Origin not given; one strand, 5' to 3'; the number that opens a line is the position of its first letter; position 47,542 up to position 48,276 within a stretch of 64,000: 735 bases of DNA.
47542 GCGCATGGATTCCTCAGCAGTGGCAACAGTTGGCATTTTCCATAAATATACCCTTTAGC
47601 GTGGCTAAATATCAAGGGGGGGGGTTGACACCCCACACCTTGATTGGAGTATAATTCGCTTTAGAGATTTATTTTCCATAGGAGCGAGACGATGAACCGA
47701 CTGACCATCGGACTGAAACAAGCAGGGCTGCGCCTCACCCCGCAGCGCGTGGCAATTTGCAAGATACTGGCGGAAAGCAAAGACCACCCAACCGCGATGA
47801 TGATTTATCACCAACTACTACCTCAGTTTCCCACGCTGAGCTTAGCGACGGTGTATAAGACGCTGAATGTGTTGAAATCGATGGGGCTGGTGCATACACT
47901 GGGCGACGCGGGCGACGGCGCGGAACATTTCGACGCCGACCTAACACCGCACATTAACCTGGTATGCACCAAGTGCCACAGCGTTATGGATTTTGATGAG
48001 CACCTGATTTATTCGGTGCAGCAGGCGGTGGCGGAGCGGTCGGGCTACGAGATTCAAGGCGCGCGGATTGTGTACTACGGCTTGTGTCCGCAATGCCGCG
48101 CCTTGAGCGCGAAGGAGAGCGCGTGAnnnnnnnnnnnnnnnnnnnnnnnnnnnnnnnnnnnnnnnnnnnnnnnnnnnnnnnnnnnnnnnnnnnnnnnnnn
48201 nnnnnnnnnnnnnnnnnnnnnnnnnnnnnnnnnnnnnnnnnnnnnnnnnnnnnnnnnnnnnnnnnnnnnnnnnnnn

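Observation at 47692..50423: Fur-family regulator translationally coupled to a P1B-4 ATPase and divergent from feo: import, efflux and sensor in one locus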

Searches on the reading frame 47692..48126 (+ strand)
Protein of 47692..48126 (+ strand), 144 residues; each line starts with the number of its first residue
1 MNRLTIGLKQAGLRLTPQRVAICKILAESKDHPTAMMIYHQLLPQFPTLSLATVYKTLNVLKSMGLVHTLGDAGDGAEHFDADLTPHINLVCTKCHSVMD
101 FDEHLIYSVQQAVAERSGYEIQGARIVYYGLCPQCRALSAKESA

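Call 4: search_protein_families(library=ncbifam, proteins=[window:47692-48126:+], max_evalue=0.001)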
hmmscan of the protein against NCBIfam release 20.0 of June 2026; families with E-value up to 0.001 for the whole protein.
window:47692-48126:+ (144 aa): 10 families
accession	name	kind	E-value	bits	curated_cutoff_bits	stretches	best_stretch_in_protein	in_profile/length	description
NF052545.1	TransRegPerRClab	equivalog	9.7e-40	135.8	180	1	1-137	1-136/138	transcriptional regulator PerR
NF047406.1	TransRegPerRTherm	equivalog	1.5e-27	96.4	200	1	14-137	5-127/130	manganese-dependent transcriptional regulator PerR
NF051892.1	TransRegFurBacil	equivalog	5.3e-23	81.7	220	1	2-137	6-145/149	ferric iron uptake transcriptional regulator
NF006999.0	PRK09462.1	equivalog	4.8e-17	61.9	146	1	7-136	7-137/148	ferric iron uptake transcriptional regulator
NF045678.1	TransRegIrrA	equivalog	1.6e-14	53.9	150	1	7-124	12-128/138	iron response transcriptional regulator IrrA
NF045677.1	FeRespRegIrr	equivalog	4.2e-14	52.7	170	1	8-126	4-121/127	Fur family transcriptional regulator Irr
NF008646.0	PRK11639.1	equivalog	1e-12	48.1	167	1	9-141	18-152/171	zinc uptake transcriptional repressor Zur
NF051891.1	TransRegFurHelico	equivalog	3.3e-12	46.5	200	1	1-136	11-146/148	ferric iron uptake transcriptional regulator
NF047461.1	FUR_perox_PerRB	exception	4.6e-12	46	250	1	8-107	21-120/143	peroxide-responsive transcriptional repressor PerRB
NF047462.1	FUR_perox_PerRA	exception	1.1e-09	38.9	200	1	8-102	12-105/142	peroxide-responsive transcriptional repressor PerRA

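Call 5: search_protein_families(library=pfam, proteins=[window:47692-48126:+], max_evalue=0.01)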
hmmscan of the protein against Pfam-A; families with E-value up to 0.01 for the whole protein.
window:47692-48126:+ (144 aa): 1 family
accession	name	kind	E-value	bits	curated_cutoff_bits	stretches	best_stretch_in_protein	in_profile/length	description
PF01475.25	FUR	-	1.6e-28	99.7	23.1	1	11-129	2-121/121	Ferric uptake regulator family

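Call 8: find_homologous_proteins(query=window:47692-48126:+, max_evalue=0.00001)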
Query window:47692-48126:+ (144 aa): 677 proteins with E <= 0.00001 among 721 candidates; the best 120 are listed.
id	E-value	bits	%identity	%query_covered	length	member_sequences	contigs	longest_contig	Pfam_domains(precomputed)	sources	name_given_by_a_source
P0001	3.5e-82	291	91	100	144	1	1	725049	PF01475.26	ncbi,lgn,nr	ncbi:MAG: transcriptional repressor [Fimbriimonadales bacterium]|nr:MAG: transcriptional repressor [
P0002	7.7e-82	290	90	100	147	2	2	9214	PF01475.26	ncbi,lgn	ncbi:MAG: Fur family transcriptional regulator [Fimbriimonadales bacterium]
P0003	4.6e-81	287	88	100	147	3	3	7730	PF01475.26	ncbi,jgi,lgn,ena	-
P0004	5.7e-79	281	88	100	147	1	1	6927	PF01475.26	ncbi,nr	ncbi:MAG: transcriptional repressor [Fimbriimonadales bacterium]|nr:transcriptional repressor [Fimbr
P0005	7.2e-79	280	89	95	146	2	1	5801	PF01475.26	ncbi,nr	ncbi:MAG: transcriptional repressor [Fimbriimonadales bacterium]|nr:transcriptional repressor [Fimbr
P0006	2.8e-78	278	87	100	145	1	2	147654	PF01475.26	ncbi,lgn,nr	ncbi:MAG: transcriptional repressor [Fimbriimonadales bacterium]|nr:transcriptional repressor [Fimbr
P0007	1.3e-76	273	82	100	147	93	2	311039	PF01475.26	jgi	jgi:Fur family peroxide stress response transcriptional regulator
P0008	1.9e-76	273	82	100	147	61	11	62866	PF01475.26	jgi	jgi:Fur family peroxide stress response transcriptional regulator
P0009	6.2e-76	271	86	100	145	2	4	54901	PF01475.26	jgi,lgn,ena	-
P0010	2.4e-75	269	84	94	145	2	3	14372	PF01475.26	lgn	-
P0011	8.4e-74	264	82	100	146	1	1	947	PF01475.26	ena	-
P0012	3.3e-73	262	84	94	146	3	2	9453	PF01475.26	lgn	-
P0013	5.3e-72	258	82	94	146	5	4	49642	PF01475.26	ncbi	-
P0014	9.1e-71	254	82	94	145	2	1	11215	PF01475.26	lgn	-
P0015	1.9e-70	253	79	96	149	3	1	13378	PF01475.26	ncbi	-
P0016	1.4e-69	250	80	94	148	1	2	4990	PF01475.26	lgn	-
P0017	1.7e-69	250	81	94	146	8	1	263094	PF01475.26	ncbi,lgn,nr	ncbi:MAG: transcriptional repressor [Fimbriimonadales bacterium]|nr:MAG: transcriptional repressor [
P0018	7.7e-68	245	80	94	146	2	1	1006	PF01475.26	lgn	-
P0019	6.9e-67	242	79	94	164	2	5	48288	PF01475.26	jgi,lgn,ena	-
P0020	7.1e-67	242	79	94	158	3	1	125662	PF01475.26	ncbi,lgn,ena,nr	ncbi:Peroxide-responsive repressor PerR [bacterium HR15]|nr:Peroxide-responsive repressor PerR [bact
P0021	1.2e-66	241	79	94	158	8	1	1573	PF01475.26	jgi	jgi:Fur family peroxide stress response transcriptional regulator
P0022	2.0e-65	237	76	94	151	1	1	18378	PF01475.26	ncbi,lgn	ncbi:MAG: Fur family transcriptional regulator [Armatimonadota bacterium]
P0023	5.6e-65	235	77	94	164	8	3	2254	PF01475.26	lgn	-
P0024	2.1e-64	233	77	94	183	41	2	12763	PF01475.26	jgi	jgi:Fur family peroxide stress response transcriptional regulator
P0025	1.1e-63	231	71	99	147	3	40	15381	PF01475.26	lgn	-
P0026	9.7e-63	228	69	99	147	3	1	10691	PF01475.26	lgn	-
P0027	6.0e-61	222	71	93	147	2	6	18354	PF01475.26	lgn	-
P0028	1.0e-60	222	70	93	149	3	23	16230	PF01475.26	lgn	-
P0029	4.5e-51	190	59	95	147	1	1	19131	PF12840.14,PF01475.26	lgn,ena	-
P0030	3.0e-50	188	60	90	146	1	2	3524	PF01475.26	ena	-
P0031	7.7e-50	186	59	92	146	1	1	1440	PF01475.26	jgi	jgi:Fur family peroxide stress response transcriptional regulator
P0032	1.4e-49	186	62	90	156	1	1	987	PF01475.26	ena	-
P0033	1.8e-49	185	59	94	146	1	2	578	PF01475.26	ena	-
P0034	3.9e-49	184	61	90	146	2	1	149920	PF01475.26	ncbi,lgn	-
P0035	7.9e-49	183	59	90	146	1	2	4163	PF01475.26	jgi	-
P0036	9.4e-49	183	59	94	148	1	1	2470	PF01475.26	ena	-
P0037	9.5e-49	183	55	97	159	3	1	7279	PF01475.26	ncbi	-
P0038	1.4e-48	182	59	92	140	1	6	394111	PF01475.26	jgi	jgi:Fur family peroxide stress response transcriptional regulator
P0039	2.3e-48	182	59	92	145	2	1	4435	PF12840.14,PF01475.26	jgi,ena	-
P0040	2.7e-48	181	59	90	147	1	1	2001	PF01475.26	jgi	-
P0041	2.8e-48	181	59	94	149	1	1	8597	PF12840.14,PF01475.26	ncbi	-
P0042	3.4e-48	181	59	93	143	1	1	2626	PF01475.26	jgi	jgi:Fur family transcriptional regulator, peroxide stress response regulator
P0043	3.6e-48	181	54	97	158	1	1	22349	PF01475.26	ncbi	-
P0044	4.0e-48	181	60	93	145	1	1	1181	PF12840.14,PF01475.26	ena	-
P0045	4.1e-48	181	60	90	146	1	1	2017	PF01475.26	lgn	-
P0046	4.1e-48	181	60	92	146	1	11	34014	PF01475.26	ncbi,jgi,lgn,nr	ncbi:MAG: transcriptional repressor [Chloroflexi bacterium]|nr:transcriptional repressor [Chloroflex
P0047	4.2e-48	181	57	94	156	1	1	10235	PF01475.26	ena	-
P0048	4.5e-48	181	61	90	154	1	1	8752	PF01475.26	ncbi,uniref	ncbi:Fur family transcriptional regulator [Thermoflexus sp.]|uniref:Fur family transcriptional regul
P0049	5.2e-48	180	62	90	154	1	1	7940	PF01475.26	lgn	-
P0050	5.3e-48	180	57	94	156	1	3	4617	PF01475.26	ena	-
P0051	5.4e-48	180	55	99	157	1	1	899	PF01475.26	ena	-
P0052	6.5e-48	180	60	90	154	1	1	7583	PF01475.26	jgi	-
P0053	7.9e-48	180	62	90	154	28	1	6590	PF01475.26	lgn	-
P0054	9.3e-48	180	57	96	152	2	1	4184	PF01475.26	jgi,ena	-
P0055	1.0e-47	179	59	94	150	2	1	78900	PF12840.14,PF01475.26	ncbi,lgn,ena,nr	ncbi:MAG: Fur family transcriptional regulator [Candidatus Promineifilaceae bacterium]|nr:Fur family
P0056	1.1e-47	179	59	90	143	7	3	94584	PF01475.26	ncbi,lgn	-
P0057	1.2e-47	179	56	97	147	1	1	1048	PF01475.26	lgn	-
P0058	1.2e-47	179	57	94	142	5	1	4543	PF01475.26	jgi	jgi:Fur family transcriptional regulator, peroxide stress response regulator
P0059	1.4e-47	179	62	90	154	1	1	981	PF01475.26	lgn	-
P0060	1.7e-47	179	58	88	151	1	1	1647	PF01475.26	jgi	-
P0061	1.8e-47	179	60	90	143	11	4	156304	PF01475.26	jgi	jgi:Fur family peroxide stress response transcriptional regulator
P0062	1.9e-47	179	57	94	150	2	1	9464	PF01475.26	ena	-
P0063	2.0e-47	179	58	92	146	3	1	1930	PF01475.26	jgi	jgi:Fur family transcriptional regulator, peroxide stress response regulator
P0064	2.0e-47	179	57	94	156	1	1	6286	PF01475.26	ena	-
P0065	2.0e-47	179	56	99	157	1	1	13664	PF01475.26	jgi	jgi:Fur family peroxide stress response transcriptional regulator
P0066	2.5e-47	178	57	94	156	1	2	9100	PF01475.26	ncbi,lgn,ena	-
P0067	2.6e-47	178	59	93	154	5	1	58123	PF12840.14,PF01475.26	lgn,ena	-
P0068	2.7e-47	178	57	90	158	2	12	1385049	PF01475.26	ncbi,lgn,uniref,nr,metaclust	ncbi:hypothetical protein SE15_01775 [Thermanaerothrix daxensis]|uniref:Fur family transcriptional r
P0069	3.0e-47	178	53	94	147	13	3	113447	PF01475.26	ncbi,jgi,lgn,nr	ncbi:MAG: transcriptional repressor [Anaerolineae bacterium]|jgi:Fur family peroxide stress response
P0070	3.0e-47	178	57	94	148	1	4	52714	PF01475.26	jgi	jgi:Fur family transcriptional regulator, peroxide stress response regulator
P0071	3.7e-47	178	59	93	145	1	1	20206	PF01475.26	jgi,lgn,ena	jgi:Fur family peroxide stress response transcriptional regulator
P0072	3.7e-47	178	62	90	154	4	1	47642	PF01475.26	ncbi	-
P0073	3.8e-47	178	59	94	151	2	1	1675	PF12840.14,PF01475.26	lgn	-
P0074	4.5e-47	177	60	93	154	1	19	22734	PF01475.26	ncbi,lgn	-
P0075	4.5e-47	177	59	90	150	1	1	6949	PF12840.14,PF01475.26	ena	-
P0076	4.8e-47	177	58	90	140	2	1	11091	PF01475.26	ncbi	-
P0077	5.3e-47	177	56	93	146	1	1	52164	PF01475.26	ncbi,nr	ncbi:MAG: transcriptional repressor [Chloroflexi bacterium]|nr:transcriptional repressor [Chloroflex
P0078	5.6e-47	177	57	94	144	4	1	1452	PF01475.26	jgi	jgi:Fur family peroxide stress response transcriptional regulator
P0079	5.8e-47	177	56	99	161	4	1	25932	PF01475.26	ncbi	-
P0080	7.1e-47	177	60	93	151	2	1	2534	PF12840.14,PF01475.26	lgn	-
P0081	7.2e-47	177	60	90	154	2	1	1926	PF01475.26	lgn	-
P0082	7.4e-47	177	54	99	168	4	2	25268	PF01475.26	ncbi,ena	-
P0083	8.2e-47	177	57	92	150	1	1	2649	PF01475.26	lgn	-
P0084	8.4e-47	177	56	94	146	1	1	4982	PF01475.26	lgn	-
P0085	8.4e-47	177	60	90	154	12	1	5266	PF01475.26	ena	-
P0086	8.4e-47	177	58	92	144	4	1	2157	PF01475.26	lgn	-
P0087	9.4e-47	176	57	92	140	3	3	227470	PF01475.26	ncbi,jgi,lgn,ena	-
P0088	9.8e-47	176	56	92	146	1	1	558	PF12840.14,PF01475.26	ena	-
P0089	1.0e-46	176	55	98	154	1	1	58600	PF01475.26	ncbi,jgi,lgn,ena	-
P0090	1.0e-46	176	60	90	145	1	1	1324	PF12840.14,PF01475.26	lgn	-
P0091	1.0e-46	176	57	92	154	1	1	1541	PF01475.26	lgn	-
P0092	1.2e-46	176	54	95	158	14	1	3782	PF01475.26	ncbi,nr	ncbi:MAG: transcriptional repressor [Thermanaerothrix sp.]|nr:transcriptional repressor [Thermanaero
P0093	1.7e-46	176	57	92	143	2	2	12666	PF01475.26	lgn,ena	-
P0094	1.8e-46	175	58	94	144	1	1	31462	PF01475.26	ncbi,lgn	-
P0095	2.0e-46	175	55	99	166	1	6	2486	PF12840.14,PF01475.26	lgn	-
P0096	2.1e-46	175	58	92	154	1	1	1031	PF01475.26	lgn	-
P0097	2.2e-46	175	54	93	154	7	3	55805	PF12840.14,PF01475.26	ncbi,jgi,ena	-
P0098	2.5e-46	175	56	93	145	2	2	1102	PF01475.26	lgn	-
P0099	2.8e-46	175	56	96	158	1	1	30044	PF01475.26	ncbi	-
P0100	3.4e-46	175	56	97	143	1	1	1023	PF01475.26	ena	-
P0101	4.3e-46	174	57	90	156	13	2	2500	PF12840.14,PF01475.26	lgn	-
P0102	5.7e-46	174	52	98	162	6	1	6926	PF12840.14,PF01475.26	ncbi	-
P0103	6.5e-46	174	52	99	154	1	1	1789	PF01475.26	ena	-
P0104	6.8e-46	174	54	94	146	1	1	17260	PF01475.26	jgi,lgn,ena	-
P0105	6.8e-46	174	53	95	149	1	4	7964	PF01475.26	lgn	-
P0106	6.9e-46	174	56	92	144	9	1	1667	PF01475.26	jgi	jgi:Fur family peroxide stress response transcriptional regulator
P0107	8.9e-46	173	56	92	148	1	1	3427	PF01475.26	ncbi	-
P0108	9.7e-46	173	56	94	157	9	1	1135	PF01475.26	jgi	-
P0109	1.1e-45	173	55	85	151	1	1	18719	PF01475.26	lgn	-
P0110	1.2e-45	173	56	92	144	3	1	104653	PF01475.26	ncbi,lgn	-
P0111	1.2e-45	173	59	94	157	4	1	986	PF12840.14,PF01475.26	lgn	-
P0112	1.4e-45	173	53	99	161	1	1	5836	PF12840.14,PF01475.26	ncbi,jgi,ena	-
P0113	1.5e-45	173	51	97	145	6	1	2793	PF01475.26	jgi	-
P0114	1.5e-45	172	55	94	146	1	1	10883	PF01475.26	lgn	-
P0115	1.5e-45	172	56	94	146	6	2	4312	PF01475.26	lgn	-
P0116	1.6e-45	172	55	92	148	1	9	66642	PF01475.26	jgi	jgi:Fur family transcriptional regulator, peroxide stress response regulator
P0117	1.7e-45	172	56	86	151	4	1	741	PF01475.26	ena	-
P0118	1.7e-45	172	58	94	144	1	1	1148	PF12840.14,PF01475.26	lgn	-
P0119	1.8e-45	172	56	90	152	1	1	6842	PF01475.26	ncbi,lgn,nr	ncbi:MAG: transcriptional repressor [Anaerolineae bacterium]|nr:transcriptional repressor [Anaerolin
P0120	2.0e-45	172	59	90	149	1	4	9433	PF12840.14,PF01475.26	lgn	-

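Call 9: find_encoding_contigs(protein=window:47692-48126:+, flank=8000, max_places=6)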
Protein window:47692-48126:+ (144 aa): 5 contigs read that carry it; 5 places shown.
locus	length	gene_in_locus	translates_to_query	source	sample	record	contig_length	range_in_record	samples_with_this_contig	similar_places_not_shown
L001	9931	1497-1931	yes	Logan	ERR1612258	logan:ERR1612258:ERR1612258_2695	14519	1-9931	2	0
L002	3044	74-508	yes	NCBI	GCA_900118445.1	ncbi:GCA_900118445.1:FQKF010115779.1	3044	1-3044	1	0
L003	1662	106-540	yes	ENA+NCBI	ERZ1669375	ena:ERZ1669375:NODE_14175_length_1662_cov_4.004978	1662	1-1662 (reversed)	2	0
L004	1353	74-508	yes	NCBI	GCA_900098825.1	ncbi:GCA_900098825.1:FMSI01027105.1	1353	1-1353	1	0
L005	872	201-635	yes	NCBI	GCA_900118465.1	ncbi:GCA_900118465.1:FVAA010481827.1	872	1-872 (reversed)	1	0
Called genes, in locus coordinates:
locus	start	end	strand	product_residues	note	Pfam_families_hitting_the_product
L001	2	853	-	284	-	?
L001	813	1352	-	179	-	PF03193:RsgA_GTPase (faint), PF00009:GTP_EFTU (faint), PF01926:MMR_HSR1, PF02421:FeoB_N, PF09439:SRPRB (weak)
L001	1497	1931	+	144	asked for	PF01475:FUR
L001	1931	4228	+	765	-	PF00122:E1-E2_ATPase, PF00702:Hydrolase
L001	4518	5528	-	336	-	PF00150:Cellulase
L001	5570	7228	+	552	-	PF02638:GHL10, PF16373:DUF4985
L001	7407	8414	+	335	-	PF01368:DHH, PF02272:DHHA1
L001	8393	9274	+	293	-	PF01509:TruB_N, PF16198:TruB_C_2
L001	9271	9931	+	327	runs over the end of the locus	PF06574:FAD_syn, PF01687:Flavokinase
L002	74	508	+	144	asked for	PF01475:FUR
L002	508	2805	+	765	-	PF00122:E1-E2_ATPase, PF00702:Hydrolase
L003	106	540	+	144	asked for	PF01475:FUR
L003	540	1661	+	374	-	?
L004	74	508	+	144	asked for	PF01475:FUR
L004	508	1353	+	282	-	?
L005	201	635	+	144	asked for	PF01475:FUR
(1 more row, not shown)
